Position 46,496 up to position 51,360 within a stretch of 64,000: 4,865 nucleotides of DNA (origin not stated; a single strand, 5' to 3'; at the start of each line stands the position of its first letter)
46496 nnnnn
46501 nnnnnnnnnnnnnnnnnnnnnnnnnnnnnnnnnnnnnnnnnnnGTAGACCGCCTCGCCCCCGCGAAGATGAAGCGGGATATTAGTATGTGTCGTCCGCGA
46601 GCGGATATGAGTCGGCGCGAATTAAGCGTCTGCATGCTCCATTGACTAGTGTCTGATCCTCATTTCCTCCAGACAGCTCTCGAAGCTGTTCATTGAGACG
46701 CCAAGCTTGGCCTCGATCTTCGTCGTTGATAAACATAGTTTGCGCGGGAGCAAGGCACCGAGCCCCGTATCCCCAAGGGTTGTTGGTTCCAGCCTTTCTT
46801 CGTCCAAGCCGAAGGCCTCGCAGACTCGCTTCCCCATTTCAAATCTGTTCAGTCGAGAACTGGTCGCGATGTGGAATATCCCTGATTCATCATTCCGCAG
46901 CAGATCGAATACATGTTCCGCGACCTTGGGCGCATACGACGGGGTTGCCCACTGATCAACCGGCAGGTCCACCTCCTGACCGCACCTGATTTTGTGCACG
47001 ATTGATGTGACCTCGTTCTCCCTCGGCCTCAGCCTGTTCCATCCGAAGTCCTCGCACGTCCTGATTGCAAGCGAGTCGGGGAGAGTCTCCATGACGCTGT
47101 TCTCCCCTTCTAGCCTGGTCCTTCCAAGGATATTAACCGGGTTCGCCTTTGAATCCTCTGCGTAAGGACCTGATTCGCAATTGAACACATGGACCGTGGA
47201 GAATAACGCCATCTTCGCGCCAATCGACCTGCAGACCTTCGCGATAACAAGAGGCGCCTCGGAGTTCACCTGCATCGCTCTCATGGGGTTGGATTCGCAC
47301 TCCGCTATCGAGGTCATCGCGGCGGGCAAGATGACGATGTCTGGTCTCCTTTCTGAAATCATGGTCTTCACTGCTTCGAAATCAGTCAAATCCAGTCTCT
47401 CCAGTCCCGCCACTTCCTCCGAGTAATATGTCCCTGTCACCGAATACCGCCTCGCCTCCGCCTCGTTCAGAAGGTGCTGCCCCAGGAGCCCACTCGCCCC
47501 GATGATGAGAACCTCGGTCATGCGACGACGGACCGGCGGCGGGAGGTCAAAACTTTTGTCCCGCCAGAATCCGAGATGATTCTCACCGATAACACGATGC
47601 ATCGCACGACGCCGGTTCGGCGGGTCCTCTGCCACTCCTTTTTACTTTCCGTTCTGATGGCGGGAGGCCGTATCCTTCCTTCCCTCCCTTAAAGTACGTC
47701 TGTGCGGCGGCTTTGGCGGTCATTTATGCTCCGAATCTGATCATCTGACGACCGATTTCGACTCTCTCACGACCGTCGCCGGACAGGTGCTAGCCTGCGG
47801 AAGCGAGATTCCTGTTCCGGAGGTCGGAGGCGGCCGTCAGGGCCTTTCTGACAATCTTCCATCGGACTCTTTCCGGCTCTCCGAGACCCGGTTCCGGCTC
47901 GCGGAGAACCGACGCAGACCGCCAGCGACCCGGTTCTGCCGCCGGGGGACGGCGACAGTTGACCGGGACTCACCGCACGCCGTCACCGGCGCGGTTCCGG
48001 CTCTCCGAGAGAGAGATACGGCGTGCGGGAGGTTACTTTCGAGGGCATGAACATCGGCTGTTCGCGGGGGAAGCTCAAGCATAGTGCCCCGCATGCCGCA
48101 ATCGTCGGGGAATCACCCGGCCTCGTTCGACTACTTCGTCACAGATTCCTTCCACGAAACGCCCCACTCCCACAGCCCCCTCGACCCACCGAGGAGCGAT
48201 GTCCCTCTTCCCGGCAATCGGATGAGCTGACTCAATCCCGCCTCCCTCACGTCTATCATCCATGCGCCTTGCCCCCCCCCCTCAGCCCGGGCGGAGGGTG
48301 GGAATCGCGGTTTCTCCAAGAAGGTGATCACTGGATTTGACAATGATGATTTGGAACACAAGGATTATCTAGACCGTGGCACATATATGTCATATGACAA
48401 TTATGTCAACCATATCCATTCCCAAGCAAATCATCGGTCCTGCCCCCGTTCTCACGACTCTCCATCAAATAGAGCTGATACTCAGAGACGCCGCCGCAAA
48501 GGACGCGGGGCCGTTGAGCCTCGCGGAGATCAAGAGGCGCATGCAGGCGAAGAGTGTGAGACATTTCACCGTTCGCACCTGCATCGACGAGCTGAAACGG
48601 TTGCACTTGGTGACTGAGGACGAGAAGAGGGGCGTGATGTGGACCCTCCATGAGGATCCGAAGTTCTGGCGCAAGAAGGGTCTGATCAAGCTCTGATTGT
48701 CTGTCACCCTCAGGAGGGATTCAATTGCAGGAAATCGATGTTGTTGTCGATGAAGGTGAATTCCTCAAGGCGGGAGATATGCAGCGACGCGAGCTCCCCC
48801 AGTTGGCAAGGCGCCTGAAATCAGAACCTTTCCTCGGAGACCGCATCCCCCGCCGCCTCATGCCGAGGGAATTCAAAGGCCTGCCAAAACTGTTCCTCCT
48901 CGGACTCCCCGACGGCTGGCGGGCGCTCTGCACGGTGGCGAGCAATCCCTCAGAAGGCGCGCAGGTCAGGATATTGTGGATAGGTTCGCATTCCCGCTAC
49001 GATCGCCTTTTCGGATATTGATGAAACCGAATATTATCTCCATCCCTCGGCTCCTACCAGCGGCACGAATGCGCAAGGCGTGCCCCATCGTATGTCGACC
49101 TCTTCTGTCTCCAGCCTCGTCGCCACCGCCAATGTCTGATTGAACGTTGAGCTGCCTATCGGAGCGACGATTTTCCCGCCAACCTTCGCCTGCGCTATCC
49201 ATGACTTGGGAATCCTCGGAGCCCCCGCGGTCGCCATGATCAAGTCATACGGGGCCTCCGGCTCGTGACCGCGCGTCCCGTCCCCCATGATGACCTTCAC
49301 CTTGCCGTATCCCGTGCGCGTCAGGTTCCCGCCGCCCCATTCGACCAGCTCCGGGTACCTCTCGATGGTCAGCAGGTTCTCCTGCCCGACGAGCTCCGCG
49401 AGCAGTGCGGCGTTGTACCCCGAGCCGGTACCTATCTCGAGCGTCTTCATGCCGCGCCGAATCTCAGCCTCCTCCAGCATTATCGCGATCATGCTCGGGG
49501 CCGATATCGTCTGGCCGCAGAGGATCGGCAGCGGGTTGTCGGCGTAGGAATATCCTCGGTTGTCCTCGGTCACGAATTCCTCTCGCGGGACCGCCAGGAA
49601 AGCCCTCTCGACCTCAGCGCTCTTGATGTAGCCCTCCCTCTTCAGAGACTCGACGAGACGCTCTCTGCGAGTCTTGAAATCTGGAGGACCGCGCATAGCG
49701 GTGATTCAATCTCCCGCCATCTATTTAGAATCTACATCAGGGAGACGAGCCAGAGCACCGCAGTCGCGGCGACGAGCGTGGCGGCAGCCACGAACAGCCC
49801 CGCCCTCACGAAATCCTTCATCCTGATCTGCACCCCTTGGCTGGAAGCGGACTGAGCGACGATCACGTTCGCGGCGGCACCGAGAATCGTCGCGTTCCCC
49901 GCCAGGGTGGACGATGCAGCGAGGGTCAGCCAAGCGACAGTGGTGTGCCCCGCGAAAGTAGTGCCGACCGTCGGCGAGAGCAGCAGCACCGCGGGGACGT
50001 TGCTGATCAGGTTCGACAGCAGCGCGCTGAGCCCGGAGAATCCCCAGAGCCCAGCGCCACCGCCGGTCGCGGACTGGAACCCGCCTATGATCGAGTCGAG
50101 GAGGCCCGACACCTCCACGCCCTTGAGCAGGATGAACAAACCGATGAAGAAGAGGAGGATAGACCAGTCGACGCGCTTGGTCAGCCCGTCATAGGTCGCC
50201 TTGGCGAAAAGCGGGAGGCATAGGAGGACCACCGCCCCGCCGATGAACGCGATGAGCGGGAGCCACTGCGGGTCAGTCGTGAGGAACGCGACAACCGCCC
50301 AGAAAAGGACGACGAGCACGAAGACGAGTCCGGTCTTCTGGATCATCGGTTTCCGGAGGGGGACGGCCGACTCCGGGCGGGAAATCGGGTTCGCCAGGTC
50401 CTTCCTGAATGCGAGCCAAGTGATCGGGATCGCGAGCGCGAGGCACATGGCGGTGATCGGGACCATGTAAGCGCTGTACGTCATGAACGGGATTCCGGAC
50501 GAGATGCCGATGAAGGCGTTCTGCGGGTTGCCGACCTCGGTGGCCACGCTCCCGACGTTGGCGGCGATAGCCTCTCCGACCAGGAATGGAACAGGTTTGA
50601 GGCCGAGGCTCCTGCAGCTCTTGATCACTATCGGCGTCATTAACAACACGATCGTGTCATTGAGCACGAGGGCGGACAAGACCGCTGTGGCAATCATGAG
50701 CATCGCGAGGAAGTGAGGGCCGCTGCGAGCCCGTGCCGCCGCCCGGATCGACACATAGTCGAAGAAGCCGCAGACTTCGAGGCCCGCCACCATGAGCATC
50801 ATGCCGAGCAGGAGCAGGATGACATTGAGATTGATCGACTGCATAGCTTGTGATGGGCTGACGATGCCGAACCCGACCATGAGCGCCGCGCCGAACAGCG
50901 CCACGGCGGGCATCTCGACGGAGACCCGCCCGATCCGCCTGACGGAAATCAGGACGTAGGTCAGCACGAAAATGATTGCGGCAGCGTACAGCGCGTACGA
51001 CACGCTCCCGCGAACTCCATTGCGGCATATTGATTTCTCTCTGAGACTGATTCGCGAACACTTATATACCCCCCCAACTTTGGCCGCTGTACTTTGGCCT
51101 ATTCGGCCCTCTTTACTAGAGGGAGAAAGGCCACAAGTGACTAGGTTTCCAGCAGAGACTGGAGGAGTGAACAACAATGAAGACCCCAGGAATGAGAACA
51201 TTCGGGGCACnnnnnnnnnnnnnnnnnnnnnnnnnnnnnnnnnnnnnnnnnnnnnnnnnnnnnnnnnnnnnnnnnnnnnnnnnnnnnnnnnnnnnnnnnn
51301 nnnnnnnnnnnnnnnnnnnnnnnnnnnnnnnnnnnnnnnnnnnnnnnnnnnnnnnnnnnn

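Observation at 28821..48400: Accessory surface-glycoprotein and glycosylation island with mobile-element scars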

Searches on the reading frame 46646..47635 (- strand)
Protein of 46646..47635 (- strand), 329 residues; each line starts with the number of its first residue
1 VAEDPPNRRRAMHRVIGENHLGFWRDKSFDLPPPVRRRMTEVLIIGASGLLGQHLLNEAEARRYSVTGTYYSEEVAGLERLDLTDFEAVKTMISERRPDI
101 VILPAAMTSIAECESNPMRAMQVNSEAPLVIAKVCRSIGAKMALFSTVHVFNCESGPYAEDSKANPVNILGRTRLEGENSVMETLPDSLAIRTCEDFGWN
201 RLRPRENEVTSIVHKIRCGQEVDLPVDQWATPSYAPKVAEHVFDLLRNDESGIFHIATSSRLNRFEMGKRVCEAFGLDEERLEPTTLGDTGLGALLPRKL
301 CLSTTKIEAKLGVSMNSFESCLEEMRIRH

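Call 5: search_protein_families(library=pfam, proteins=[window:46646-47635:-], max_evalue=0.01)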
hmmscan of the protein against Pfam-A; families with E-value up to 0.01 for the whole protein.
window:46646-47635:- (329 aa): 4 families
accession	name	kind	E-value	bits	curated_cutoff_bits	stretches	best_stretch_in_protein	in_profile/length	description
PF04321.23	RmlD_sub_bind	-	1.1e-51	176.1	27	1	41-325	2-281/287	RmlD substrate binding domain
PF01370.27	Epimerase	-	2.4e-16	60.3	20.9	1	42-179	1-151/240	NAD dependent epimerase/dehydratase family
PF16363.11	GDP_Man_Dehyd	-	2.3e-08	34.3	27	1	75-264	53-255/332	GDP-mannose 4,6 dehydratase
PF02719.21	Polysacc_synt_2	-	0.00011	22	20.2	1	82-178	62-146/293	Polysaccharide biosynthesis protein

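Call 25: search_protein_families(library=ncbifam, proteins=[window:46646-47635:-], max_evalue=0.001)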
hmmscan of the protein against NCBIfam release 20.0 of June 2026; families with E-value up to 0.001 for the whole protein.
window:46646-47635:- (329 aa): 5 families
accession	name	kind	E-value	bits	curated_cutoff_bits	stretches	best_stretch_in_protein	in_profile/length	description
TIGR01214.1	rmlD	equivalog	1.1e-51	175.6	224.05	1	42-325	2-281/285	dTDP-4-dehydrorhamnose reductase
NF007440.0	PRK09987.1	equivalog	2.5e-15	56.5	308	1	82-259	39-218/299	dTDP-4-dehydrorhamnose reductase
TIGR01179.1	galE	equivalog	4e-10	39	262.3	1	77-180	50-155/332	UDP-glucose 4-epimerase GalE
NF043036.1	ErythonDh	equivalog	0.00043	19.6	325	0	77-161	55-139/321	D-erythronate dehydrogenase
NF005998.1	PRK08125.1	equivalog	0.00088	17.8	777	0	36-163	312-449/649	bifunctional UDP-4-amino-4-deoxy-L-arabinose formyltransferase/UDP-glucuronic acid oxidase ArnA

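Call 73: search_solved_structures(query=window:46646-47521:-, max_evalue=0.00001)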
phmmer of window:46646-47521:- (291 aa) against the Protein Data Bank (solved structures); distinct sequences matched with E-value up to 0.00001: 13.
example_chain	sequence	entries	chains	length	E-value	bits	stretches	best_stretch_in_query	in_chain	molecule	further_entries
2ggs_A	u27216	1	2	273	2.1e-30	109.6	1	4-243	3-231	273aa long hypothetical dTDP-4-dehydrorhamnose reductase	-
2ydx_A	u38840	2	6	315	1.8e-24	90.1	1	3-277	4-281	METHIONINE ADENOSYLTRANSFERASE 2 SUBUNIT BETA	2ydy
4ndn_E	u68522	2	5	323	2.1e-24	89.9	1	3-277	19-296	Methionine adenosyltransferase 2 subunit beta | Isoform 2 of Methionine adenosyltransferase 2 subunit beta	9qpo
4ktt_E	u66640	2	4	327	2.2e-24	89.9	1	3-277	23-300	Methionine adenosyltransferase 2 subunit beta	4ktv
30gd_E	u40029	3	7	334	2.3e-24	89.8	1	3-277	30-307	Isoform 1 of Methionine adenosyltransferase 2 subunit beta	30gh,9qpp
1vl0_A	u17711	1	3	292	3.8e-21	79.2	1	3-276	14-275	DTDP-4-dehydrorhamnose reductase, rfbD ortholog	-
9gpi_D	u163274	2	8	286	9.1e-21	78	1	2-270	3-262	dTDP-4-dehydrorhamnose reductase, putative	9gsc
3sc6_A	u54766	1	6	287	7.1e-18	68.5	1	3-286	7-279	dTDP-4-dehydrorhamnose reductase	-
1kbz_A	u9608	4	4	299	4.5e-14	56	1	5-222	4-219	dTDP-glucose oxidoreductase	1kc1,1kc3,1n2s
5u9c_A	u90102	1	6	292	7.6e-14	55.3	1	3-232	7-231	dTDP-4-dehydrorhamnose Reductase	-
8ctr_A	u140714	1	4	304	4.7e-13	52.7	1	3-231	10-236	dTDP-4-dehydrorhamnose reductase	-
8g22_A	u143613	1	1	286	3.5e-09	40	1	4-222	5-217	dTDP-4-dehydrorhamnose reductase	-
4wpg_A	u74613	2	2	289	3.9e-07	33.3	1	4-223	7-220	dTDP-4-dehydrorhamnose reductase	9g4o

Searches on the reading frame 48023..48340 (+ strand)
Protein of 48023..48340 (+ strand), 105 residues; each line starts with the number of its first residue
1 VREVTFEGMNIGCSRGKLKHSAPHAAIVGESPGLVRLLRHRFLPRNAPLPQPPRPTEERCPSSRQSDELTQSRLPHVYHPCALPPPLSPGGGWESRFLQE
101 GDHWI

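Call 5: search_protein_families(library=pfam, proteins=[window:48023-48340:+], max_evalue=0.01)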
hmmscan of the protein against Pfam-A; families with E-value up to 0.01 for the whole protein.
window:48023-48340:+ (105 aa): 0 families

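Call 33: search_protein_families(library=pfam, proteins=[window:48023-48340:+], max_evalue=5)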
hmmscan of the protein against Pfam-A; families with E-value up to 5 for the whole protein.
window:48023-48340:+ (105 aa): 0 families

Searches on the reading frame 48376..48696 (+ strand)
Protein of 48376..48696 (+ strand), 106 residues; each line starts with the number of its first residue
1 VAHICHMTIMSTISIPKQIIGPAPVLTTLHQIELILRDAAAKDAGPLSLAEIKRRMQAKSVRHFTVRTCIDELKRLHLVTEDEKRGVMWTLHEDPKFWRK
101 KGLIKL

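Call 5: search_protein_families(library=pfam, proteins=[window:48376-48696:+], max_evalue=0.01)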
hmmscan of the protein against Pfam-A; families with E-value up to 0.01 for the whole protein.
window:48376-48696:+ (106 aa): 0 families

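Call 18: search_protein_families(library=pfam, proteins=[window:48376-48696:+], max_evalue=1)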
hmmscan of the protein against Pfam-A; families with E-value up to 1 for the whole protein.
window:48376-48696:+ (106 aa): 0 families

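Call 25: search_protein_families(library=ncbifam, proteins=[window:48376-48696:+], max_evalue=0.001)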
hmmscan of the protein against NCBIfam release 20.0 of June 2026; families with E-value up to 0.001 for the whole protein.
window:48376-48696:+ (106 aa): 0 families

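Call 51: search_solved_structures(query=window:48403-48696:+, max_evalue=10)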
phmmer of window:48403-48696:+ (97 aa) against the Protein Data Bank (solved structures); distinct sequences matched with E-value up to 10: 1.
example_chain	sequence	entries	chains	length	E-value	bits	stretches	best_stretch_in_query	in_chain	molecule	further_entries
6m32_D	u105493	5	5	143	0.39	14.2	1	69-94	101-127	P840 reaction center 17 kDa protein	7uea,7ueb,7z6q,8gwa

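Call 81: search_protein_families(library=phrogs, proteins=[window:48403-48696:+], max_evalue=0.01)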
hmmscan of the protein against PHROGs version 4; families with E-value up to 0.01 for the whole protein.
window:48403-48696:+ (97 aa): 0 families

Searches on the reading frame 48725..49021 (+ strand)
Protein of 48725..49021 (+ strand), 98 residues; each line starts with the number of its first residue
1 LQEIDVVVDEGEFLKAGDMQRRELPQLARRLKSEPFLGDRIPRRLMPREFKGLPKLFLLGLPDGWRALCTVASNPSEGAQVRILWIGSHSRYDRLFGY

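Call 5: search_protein_families(library=pfam, proteins=[window:48725-49021:+], max_evalue=0.01)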
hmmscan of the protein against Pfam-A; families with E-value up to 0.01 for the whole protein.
window:48725-49021:+ (98 aa): 0 families

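Call 18: search_protein_families(library=pfam, proteins=[window:48725-49021:+], max_evalue=1)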
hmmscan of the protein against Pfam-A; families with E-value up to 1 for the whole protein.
window:48725-49021:+ (98 aa): 0 families

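Call 25: search_protein_families(library=ncbifam, proteins=[window:48725-49021:+], max_evalue=0.001)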
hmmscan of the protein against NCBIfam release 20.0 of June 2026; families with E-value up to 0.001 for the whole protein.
window:48725-49021:+ (98 aa): 0 families

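Call 50: search_solved_structures(query=window:48725-49021:+, max_evalue=10)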
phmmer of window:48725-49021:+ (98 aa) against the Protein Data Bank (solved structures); distinct sequences matched with E-value up to 10: 0.

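Call 81: search_protein_families(library=phrogs, proteins=[window:48725-49021:+], max_evalue=0.01)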
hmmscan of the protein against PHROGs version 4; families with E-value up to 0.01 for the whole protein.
window:48725-49021:+ (98 aa): 0 families

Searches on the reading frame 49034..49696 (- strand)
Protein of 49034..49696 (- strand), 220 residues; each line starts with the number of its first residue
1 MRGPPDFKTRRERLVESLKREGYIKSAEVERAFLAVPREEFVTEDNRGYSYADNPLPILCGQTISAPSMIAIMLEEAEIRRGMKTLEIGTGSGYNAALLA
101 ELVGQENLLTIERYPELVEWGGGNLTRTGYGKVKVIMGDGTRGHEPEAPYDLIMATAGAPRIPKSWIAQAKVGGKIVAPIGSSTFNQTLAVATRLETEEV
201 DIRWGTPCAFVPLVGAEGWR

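Call 5: search_protein_families(library=pfam, proteins=[window:49034-49696:-], max_evalue=0.01)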
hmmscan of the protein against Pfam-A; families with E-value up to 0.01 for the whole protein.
window:49034-49696:- (220 aa): 6 families
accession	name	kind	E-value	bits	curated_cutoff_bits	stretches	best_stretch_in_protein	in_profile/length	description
PF01135.25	PCMT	-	5.9e-61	206.3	20.3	1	10-217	2-209/210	Protein-L-isoaspartate(D-aspartate) O-methyltransferase (PCMT)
PF13649.12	Methyltransf_25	-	8.8e-06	26.8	27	1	86-156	2-71/97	Methyltransferase domain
PF13847.12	Methyltransf_31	-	8.9e-05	22.7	27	1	80-155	2-80/145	Methyltransferase domain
PF00398.26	RrnaAD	-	0.0013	18.4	24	1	67-142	16-87/263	Ribosomal RNA adenine dimethylase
PF13489.12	Methyltransf_23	-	0.0032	17.6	27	1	77-157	18-89/164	Methyltransferase domain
PF08241.18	Methyltransf_11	-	0.0059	17.7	21.2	0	86-156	1-67/95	Methyltransferase domain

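Call 11: find_encoding_contigs(protein=window:49034-49696:-, flank=10000, max_places=10)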
Protein window:49034-49696:- (220 aa): 5 contigs read that carry it; 4 places shown.
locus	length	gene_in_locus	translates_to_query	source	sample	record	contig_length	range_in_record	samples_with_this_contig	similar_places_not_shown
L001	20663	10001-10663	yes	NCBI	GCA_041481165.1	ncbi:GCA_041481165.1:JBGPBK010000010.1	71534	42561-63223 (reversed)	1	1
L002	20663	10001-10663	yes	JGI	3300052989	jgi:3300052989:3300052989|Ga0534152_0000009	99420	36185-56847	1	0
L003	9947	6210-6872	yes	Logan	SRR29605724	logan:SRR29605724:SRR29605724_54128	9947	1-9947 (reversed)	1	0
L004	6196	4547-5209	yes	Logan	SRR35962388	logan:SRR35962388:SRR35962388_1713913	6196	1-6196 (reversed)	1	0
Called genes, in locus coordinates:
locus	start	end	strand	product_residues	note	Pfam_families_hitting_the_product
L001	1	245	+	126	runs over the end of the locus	-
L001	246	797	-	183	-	PF02834:LigT_PEase, PF10469:AKAP7_NLS, PF13563:2_5_RNA_ligase2, PF02834:LigT_PEase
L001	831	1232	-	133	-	PF01399:PCI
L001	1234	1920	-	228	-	PF00696:AA_kinase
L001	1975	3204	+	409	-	PF03463:eRF1_1, PF18854:baeRF_family10, PF03464:eRF1_2, PF18859:acVLRF1, PF03465:eRF1_3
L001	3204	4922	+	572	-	PF03485:Arg_tRNA_synt_N, PF00750:tRNA-synt_1d, PF05746:DALR_1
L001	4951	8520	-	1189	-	PF13620:CarboxypepD_reg (faint), PF00801:PKD (weak), PF18911:PKD_4 (weak), PF07705:CARDB (weak)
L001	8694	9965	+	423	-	PF02040:ArsB, PF03600:CitMHS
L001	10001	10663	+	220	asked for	PF01135:PCMT, PF13649:Methyltransf_25 (weak)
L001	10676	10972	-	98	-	-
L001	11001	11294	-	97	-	-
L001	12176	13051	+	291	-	PF01370:Epimerase, PF04321:RmlD_sub_bind, PF16363:GDP_Man_Dehyd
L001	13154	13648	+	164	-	-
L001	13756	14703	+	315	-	PF24764:rva_4 (weak), PF00665:rve, PF13683:rve_3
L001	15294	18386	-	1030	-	PF13088:BNR_2 (faint), PF04041:Glyco_hydro_130 (faint), PF22847:Glyco_hydro_43_rel (faint), PF07705:CARDB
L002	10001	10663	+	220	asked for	PF01135:PCMT, PF13649:Methyltransf_25 (weak)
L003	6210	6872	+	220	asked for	PF01135:PCMT, PF13649:Methyltransf_25 (weak)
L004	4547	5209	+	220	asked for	PF01135:PCMT, PF13649:Methyltransf_25 (weak)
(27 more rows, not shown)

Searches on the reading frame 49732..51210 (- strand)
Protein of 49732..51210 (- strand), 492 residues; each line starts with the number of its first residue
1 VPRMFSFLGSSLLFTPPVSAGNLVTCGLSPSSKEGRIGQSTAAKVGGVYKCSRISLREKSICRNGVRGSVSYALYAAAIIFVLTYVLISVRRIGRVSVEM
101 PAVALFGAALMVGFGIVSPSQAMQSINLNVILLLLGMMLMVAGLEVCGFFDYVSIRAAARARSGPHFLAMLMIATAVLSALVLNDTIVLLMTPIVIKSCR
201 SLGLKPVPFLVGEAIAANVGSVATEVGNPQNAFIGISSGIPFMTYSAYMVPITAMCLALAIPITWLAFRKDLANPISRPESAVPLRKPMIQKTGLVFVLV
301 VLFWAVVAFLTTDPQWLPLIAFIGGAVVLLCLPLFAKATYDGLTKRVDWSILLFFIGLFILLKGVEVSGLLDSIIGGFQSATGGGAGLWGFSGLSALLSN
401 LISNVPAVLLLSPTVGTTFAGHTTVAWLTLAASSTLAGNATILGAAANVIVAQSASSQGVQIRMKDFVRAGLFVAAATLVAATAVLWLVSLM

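Call 8: search_protein_families(library=ncbifam, proteins=[window:49732-51210:-], max_evalue=0.00001)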
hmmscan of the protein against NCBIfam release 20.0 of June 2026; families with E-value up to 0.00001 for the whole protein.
window:49732-51210:- (492 aa): 5 families
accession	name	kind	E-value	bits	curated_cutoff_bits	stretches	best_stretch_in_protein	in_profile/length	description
NF011980.0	PRK15445.1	subfamily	4.2e-29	101.8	457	1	75-489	3-425/430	arsenical efflux pump membrane protein ArsB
NF040989.1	MamN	equivalog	2.1e-25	89.4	500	1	78-457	7-389/437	magnetosome biogenesis transporter MamN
TIGR00935.1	2a45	subfamily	6.6e-22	78.3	415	1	76-489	2-423/426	arsenite/antimonite efflux transporter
NF033877.0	arsB_Sta_pI258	exception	4.9e-21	75.4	760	1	77-488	5-424/429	arsenite efflux transporter membrane subunit ArsB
TIGR00785.1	dass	subfamily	1e-12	47.5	198.6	2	69-233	243-409/444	DASS family sodium-coupled anion symporter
